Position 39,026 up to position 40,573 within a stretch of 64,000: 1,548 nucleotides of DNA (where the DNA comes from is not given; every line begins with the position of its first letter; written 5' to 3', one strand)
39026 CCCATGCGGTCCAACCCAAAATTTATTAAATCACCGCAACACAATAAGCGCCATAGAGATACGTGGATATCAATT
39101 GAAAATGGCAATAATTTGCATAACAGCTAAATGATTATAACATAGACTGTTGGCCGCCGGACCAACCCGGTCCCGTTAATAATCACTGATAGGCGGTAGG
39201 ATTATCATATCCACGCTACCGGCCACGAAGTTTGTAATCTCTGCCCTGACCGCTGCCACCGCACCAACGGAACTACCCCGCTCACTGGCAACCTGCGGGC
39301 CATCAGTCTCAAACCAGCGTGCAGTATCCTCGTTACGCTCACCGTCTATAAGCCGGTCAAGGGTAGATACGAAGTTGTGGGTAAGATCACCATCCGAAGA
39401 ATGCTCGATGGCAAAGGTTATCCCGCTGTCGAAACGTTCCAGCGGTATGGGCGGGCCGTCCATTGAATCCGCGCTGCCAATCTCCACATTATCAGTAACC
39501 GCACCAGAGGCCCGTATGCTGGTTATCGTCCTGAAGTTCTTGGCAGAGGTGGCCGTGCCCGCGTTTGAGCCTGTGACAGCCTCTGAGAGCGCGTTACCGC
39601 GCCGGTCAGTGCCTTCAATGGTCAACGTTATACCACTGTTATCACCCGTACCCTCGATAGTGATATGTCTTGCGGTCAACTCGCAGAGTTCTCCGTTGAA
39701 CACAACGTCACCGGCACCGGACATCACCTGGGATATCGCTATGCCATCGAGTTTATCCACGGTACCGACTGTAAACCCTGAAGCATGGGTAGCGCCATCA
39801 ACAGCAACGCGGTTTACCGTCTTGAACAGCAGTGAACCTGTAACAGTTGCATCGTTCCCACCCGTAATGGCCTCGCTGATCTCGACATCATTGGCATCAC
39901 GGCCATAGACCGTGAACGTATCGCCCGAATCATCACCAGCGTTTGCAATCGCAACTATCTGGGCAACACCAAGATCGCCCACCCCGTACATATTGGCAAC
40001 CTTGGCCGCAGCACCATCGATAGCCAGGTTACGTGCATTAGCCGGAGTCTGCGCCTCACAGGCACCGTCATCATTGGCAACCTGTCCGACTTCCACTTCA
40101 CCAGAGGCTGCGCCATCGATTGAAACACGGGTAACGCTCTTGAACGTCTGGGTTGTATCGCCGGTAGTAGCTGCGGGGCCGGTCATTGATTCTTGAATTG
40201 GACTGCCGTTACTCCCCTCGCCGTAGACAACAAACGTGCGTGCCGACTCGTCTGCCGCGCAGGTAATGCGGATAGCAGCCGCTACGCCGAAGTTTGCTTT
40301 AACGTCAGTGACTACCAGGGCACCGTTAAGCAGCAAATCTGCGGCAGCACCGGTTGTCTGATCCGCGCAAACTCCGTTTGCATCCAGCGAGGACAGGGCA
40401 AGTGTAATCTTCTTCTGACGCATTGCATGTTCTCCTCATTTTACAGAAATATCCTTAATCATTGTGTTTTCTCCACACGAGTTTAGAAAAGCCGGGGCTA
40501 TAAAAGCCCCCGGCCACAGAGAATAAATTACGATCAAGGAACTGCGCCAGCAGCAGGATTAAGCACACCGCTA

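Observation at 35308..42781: A 50-aa module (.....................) reiterated about four times in one protein and once each in two others; a second module is shared by the 494-aa and 613-aa proteins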

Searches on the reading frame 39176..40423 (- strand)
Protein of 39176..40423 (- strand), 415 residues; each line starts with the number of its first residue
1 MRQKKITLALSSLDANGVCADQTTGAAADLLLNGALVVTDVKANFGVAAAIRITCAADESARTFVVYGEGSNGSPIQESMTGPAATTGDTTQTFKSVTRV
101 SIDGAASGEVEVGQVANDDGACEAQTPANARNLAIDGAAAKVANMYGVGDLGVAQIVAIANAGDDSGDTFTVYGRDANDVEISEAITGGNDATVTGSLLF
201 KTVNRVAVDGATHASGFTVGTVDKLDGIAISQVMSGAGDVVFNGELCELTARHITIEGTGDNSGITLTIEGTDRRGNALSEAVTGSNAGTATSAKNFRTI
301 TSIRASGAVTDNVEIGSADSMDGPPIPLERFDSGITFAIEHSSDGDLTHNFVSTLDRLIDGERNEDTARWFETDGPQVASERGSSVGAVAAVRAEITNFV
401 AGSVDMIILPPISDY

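Call 4: search_protein_families(library=pfam, proteins=[window:39176-40423:-], max_evalue=1)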
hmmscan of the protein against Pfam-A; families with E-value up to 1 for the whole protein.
window:39176-40423:- (415 aa): 2 families
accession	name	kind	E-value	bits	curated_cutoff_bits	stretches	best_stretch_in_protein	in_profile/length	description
PF09939.14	DUF2171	-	0.033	14.9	25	0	214-230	10-26/64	Uncharacterized protein conserved in bacteria (DUF2171)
PF23443.1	DUF7126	-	0.19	12.4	28.7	0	378-411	58-91/102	Family of unknown function (DUF7126)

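Call 5: search_protein_families(library=phrogs, proteins=[window:39176-40423:-], max_evalue=0.01)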
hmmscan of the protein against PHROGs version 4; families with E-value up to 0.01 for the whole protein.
window:39176-40423:- (415 aa): 0 families

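Call 7: search_dna_similar(query=window:39176-40423:-, collection=phages, mode=protein, max_evalue=0.001, max_rows=30)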
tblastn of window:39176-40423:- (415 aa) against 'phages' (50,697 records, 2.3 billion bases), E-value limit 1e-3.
No match.

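Call 8: find_homologous_proteins(query=window:39176-40423:-, max_evalue=0.001)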
Query window:39176-40423:- (415 aa): 22 proteins with E <= 0.001 among 8000 candidates.
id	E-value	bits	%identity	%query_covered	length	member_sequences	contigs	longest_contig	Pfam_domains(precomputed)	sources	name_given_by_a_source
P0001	1.2e-257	872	100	100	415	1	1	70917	-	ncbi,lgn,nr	ncbi:MAG: hypothetical protein KOO63_05570 [Bacteroidales bacterium]|nr:hypothetical protein [Candid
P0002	3.0e-225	766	89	100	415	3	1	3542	-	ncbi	-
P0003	2.7e-137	476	59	99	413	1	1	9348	-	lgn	-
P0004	2.3e-117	411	53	99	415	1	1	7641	-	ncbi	-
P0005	5.1e-90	321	43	99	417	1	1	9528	-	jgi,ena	-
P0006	7.4e-67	244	40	71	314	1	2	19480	-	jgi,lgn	-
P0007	5.2e-10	57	42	25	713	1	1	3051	-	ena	-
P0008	7.5e-9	53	45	25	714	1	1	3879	-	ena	-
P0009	1.6e-8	52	44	25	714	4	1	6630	-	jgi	-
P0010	2.8e-8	52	42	25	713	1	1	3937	-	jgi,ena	-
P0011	3.8e-8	51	40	25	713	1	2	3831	-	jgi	-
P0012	5.2e-8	51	41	25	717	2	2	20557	-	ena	-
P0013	1.3e-7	49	43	25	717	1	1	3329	-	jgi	-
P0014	1.7e-7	49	43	25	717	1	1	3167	-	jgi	-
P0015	4.7e-7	48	43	25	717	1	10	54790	-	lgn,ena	-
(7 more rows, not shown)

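Call 32: find_related_loci(query=window:39176-40423:-, collection=viral_contigs, flank=10000)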
Query window:39176-40423:- (415 aa) in viral_contigs; peptide patterns used: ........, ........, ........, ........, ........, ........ (x = any residue, [..] = any of these).
11 stretches matched a pattern, but none encodes a relative of the query by tblastn (E <= 1e-3).

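Call 37: find_homologous_proteins(query=A2, max_evalue=0.001)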
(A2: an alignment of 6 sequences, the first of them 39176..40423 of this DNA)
Query A2 (6 sequences) (415 aa, profile of the alignment): 40 proteins with E <= 0.001 among 8000 candidates.
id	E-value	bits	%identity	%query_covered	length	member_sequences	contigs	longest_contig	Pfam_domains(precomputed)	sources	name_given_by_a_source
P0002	1.0e-213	728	89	100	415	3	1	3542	-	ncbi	-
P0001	3.2e-212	723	100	100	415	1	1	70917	-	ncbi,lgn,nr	ncbi:MAG: hypothetical protein KOO63_05570 [Bacteroidales bacterium]|nr:hypothetical protein [Candid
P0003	1.6e-203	694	59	99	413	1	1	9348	-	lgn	-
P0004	1.7e-201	688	53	99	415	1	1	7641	-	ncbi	-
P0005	1.0e-189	649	43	99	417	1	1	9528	-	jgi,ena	-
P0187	2.6e-163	562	45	99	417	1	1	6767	-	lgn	-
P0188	3.9e-152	525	44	99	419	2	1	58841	-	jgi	jgi:hypothetical protein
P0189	6.2e-152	524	44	99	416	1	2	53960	-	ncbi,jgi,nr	ncbi:MAG: hypothetical protein C4542_08150 [Dehalococcoidia bacterium]|nr:MAG: hypothetical protein 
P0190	1.5e-145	503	43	98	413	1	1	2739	-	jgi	jgi:hypothetical protein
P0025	2.5e-145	503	42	100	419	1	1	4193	-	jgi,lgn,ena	-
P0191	2.5e-138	480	44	99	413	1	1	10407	-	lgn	-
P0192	1.8e-136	473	39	100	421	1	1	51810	-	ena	-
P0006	9.5e-133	461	40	71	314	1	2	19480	-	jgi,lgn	-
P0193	2.8e-118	414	39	99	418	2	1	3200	-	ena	-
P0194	4.9e-99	350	86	52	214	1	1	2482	-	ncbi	-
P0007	9.4e-15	73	42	25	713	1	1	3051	-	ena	-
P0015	4.0e-14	71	43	25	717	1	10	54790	-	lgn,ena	-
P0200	3.7e-13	67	38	25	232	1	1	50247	-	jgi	jgi:hypothetical protein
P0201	1.9e-11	62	33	41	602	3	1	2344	PF00700.28,PF00669.26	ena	-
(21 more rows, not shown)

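Call 40: find_encoding_contigs(protein=P0188, flank=10000, max_places=2)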
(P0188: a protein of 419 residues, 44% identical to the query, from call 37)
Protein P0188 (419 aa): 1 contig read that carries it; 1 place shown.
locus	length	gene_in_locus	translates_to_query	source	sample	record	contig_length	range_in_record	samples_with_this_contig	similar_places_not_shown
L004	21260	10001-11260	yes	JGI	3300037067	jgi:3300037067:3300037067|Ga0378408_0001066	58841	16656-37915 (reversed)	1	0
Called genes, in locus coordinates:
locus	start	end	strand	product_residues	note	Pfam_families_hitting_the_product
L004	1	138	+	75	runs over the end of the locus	-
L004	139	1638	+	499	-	-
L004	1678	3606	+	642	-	PF23899:SU10_portal (weak)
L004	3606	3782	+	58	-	-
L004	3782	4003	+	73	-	PF24729:Acb2_Tad1_hairpin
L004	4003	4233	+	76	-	-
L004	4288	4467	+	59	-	-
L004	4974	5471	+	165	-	PF00166:Cpn10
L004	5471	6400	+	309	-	-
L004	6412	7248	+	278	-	-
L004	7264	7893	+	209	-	-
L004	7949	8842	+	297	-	PF10124:Mu-like_gpT (faint), PF25209:Phage_capsid_4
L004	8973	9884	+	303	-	PF22842:Pel9A-like_beta_helix (weak)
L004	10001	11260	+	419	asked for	-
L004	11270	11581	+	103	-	-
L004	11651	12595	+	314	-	-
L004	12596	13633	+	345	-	PF24175:SU10_adaptor (weak)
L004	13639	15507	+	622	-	-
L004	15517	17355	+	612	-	PF11134:Phage_stabilise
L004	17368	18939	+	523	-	-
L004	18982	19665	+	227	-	-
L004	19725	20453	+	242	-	-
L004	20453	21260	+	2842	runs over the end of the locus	PF18857:LPD38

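Call 47: search_protein_families(library=pfam, proteins=[L004:11270-11581:+, P0201, P0007], max_evalue=0.001)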
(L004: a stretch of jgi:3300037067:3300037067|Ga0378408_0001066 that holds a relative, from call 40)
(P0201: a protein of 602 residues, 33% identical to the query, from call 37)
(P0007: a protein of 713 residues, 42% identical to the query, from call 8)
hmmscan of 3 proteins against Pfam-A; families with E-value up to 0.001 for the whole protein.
L004:11270-11581:+ (103 aa): 0 families

P0201 (602 aa): 2 families
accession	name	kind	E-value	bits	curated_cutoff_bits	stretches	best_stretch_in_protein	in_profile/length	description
PF00700.27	Flagellin_C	-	1.9e-08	34.9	23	1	533-600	19-86/86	Bacterial flagellin C-terminal helical region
PF00669.25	Flagellin_N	-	4.9e-08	33.6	26.6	1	12-140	9-137/139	Bacterial flagellin N-terminal helical region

P0007 (713 aa): 0 families

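Call 49: search_protein_families(library=ncbifam, proteins=[window:39176-40423:-, L004:11270-11581:+], max_evalue=0.01)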
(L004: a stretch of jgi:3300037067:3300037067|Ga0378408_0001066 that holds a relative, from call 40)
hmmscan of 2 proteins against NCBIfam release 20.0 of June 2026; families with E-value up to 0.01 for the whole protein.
window:39176-40423:- (415 aa): 0 families

L004:11270-11581:+ (103 aa): 0 families

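Call 52: predict_structure(alignment_id=A3)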
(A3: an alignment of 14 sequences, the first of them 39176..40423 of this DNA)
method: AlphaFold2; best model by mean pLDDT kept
length: 415 residues; sequences in the alignment: 14
mean_pLDDT: 90.1   pTM: 0.85
mean pLDDT of the five models: 90.1, 89.1, 87.7, 86.8, 85.8
residues with pLDDT >= 90: 281; 70-90: 123; 50-70: 9; < 50: 2
segments of 3 or more residues with pLDDT < 50: none
pLDDT, mean of each block of 10 residues (from residue 1): 75 84 89 92 92 95 96 94 91 96 95 91 95 94 92 95 94 91 94 95 93 93 94 91 91 91 93 92 92 93 93 90 82 81 86 87 86 88 83 88 84 53
secondary structure, 60 per line:
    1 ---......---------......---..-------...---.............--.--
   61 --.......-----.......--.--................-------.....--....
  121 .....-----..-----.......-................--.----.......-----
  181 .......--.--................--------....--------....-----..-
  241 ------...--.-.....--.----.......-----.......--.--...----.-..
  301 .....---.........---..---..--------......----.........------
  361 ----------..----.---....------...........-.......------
elements in order: E4-9 E19-24 E37-39 E43-55 E63-69 E75-81 E87-102 E110-114 E117-125 E141-144 E146-161 E169-175 E181-187 E193-208 E217-220 E229-232 E247-249 E254-258 E266-272 E278-284 E290-292 E299-305 E309-317 E336-341 E346-354 E381-384 E391-401 E403-409

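Call 61: fold_search(model_id=the predicted structure, library=viral)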
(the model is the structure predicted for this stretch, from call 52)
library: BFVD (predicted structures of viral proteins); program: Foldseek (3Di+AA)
matches with E <= 10: 1461; with E <= 0.001: 24
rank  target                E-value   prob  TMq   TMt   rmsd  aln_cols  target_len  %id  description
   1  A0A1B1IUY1            4.5e-12  1.00  0.32  0.39  18.0       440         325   18  (no name in the UniProt tables at hand)
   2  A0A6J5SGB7            8.5e-11  1.00  0.36  0.70   8.7       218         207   26  Uncharacterized protein [uncultured Caudovirales phage]
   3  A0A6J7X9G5            1.7e-07  1.00  0.29  0.49   5.0       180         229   22  Uncharacterized protein [uncultured Caudovirales phage]
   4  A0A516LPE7            1.1e-06  1.00  0.22  0.41   7.5       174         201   25  (no name in the UniProt tables at hand)
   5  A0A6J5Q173            1.3e-06  1.00  0.18  0.17  21.7       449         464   13  Uncharacterized protein [uncultured Caudovirales phage]
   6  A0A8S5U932            1.5e-05  0.94  0.14  0.06  24.1       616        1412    7  Minor structural protein putative tail fiber [Herelleviridae sp. cti3G1]
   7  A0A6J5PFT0            7.2e-05  0.60  0.11  0.07  33.8       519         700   12  Uncharacterized protein [uncultured Caudovirales phage]
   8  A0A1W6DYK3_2          7.9e-05  0.80  0.14  0.09  24.2       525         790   11  DUF4815 domain-containing protein [Aeromonas phage phiA8-29]
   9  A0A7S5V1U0            1.3e-04  0.89  0.18  0.10  22.1       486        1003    8  (no name in the UniProt tables at hand)
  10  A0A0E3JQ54            2.8e-04  0.75  0.15  0.08  23.3       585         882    8  Uncharacterized protein [Bacillus phage Stahl]
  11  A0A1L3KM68            2.8e-04  0.51  0.14  0.06  25.9       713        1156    9  (no name in the UniProt tables at hand)
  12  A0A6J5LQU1            2.9e-04  0.54  0.13  0.07  46.2       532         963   12  Uncharacterized protein [uncultured Caudovirales phage]
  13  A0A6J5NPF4            3.0e-04  0.72  0.15  0.12  25.9       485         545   10  Uncharacterized protein [uncultured Caudovirales phage]
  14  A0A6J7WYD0            3.7e-04  0.60  0.16  0.12  31.9       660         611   10  Uncharacterized protein [uncultured Caudovirales phage]
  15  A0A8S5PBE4            3.7e-04  0.47  0.13  0.07  21.2       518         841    8  Distal tail protein [Myoviridae sp. ct2Pw37]
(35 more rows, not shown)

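Call 84: find_encoding_contigs(protein=P0200, flank=8000, max_places=1)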
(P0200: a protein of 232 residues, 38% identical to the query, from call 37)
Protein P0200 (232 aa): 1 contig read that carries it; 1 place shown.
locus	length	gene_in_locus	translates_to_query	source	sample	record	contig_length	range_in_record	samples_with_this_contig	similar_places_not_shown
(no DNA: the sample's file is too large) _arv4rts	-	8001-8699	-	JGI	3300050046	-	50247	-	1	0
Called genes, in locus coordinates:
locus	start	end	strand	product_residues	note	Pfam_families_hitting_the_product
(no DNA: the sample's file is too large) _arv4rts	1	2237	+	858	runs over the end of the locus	PF23899:SU10_portal (faint)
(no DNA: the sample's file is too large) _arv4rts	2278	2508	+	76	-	-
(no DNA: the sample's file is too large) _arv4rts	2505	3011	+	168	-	-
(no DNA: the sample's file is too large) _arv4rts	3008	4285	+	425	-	-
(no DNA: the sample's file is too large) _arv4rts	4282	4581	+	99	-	-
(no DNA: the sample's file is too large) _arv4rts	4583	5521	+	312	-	-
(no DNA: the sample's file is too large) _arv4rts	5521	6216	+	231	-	-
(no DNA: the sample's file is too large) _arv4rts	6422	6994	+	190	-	-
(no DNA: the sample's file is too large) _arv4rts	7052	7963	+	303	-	PF25209:Phage_capsid_4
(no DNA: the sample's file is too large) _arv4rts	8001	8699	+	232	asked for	-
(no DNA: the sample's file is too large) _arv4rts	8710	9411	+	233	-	PF24175:SU10_adaptor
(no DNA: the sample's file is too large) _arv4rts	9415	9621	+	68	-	-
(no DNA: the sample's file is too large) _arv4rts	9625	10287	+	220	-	PF24175:SU10_adaptor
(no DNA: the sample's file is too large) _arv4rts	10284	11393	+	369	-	-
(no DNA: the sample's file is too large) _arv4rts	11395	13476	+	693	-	-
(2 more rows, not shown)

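Call 85: find_encoding_contigs(protein=P0015, flank=8000, max_places=1)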
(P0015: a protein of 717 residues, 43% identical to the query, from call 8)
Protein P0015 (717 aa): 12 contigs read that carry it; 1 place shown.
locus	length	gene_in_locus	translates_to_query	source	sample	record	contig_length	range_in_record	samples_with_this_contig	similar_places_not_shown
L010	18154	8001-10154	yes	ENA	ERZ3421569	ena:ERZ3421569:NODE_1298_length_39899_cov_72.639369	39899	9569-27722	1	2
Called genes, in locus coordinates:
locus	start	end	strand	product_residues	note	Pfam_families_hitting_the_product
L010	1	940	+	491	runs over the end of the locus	PF04466:Terminase_3 (weak), PF03237:Terminase_6N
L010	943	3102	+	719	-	PF23899:SU10_portal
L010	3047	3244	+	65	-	-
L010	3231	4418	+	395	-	-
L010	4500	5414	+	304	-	-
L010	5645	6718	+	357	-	PF25209:Phage_capsid_4 (weak)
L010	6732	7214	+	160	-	-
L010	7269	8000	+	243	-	PF24175:SU10_adaptor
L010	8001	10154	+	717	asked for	-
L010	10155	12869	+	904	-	-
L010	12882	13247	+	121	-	-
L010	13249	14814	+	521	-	-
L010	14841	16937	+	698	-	-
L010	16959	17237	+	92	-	-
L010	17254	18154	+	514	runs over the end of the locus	-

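Call 104: search_protein_families(library=phrogs, proteins=[L004:11270-11581:+, P0200, L004:8973-9884:+], max_evalue=0.01)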
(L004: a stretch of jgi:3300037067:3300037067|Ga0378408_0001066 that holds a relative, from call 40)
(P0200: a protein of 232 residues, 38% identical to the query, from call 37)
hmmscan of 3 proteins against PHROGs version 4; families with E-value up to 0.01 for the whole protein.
L004:11270-11581:+ (103 aa): 0 families

P0200 (232 aa): 0 families

L004:8973-9884:+ (303 aa): 1 family
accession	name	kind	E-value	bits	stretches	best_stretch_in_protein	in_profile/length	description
phrog_16942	-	unknown function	0.00057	19.7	1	32-140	4-120/554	-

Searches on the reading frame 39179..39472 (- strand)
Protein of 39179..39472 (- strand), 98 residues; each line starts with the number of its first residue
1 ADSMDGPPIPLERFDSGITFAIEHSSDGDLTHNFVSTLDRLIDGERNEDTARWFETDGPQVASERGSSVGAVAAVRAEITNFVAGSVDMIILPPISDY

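Call 82: search_solved_structures(query=A6, max_evalue=10, show_alignments=1)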
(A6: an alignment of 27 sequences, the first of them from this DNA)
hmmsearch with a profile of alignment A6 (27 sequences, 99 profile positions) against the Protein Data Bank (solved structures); distinct sequences matched with E-value up to 10: 6.
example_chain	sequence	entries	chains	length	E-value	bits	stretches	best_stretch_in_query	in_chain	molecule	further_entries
6js9_A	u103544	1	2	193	0.097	16.1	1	21-92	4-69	Hypothetical membrane protein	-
7wh3_A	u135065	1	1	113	0.58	13.6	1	2-61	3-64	Stomatin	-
9dzw_A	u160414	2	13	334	0.78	13.2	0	27-82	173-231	CalC6_3 with DHR extension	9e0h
8fbn_A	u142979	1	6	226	2.7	11.5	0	60-82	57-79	KWOCA_73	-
9dze_A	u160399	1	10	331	7.1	10.1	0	41-96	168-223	pD5-14 A component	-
9dze_K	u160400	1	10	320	8.2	9.9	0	61-80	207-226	pD5-14 B component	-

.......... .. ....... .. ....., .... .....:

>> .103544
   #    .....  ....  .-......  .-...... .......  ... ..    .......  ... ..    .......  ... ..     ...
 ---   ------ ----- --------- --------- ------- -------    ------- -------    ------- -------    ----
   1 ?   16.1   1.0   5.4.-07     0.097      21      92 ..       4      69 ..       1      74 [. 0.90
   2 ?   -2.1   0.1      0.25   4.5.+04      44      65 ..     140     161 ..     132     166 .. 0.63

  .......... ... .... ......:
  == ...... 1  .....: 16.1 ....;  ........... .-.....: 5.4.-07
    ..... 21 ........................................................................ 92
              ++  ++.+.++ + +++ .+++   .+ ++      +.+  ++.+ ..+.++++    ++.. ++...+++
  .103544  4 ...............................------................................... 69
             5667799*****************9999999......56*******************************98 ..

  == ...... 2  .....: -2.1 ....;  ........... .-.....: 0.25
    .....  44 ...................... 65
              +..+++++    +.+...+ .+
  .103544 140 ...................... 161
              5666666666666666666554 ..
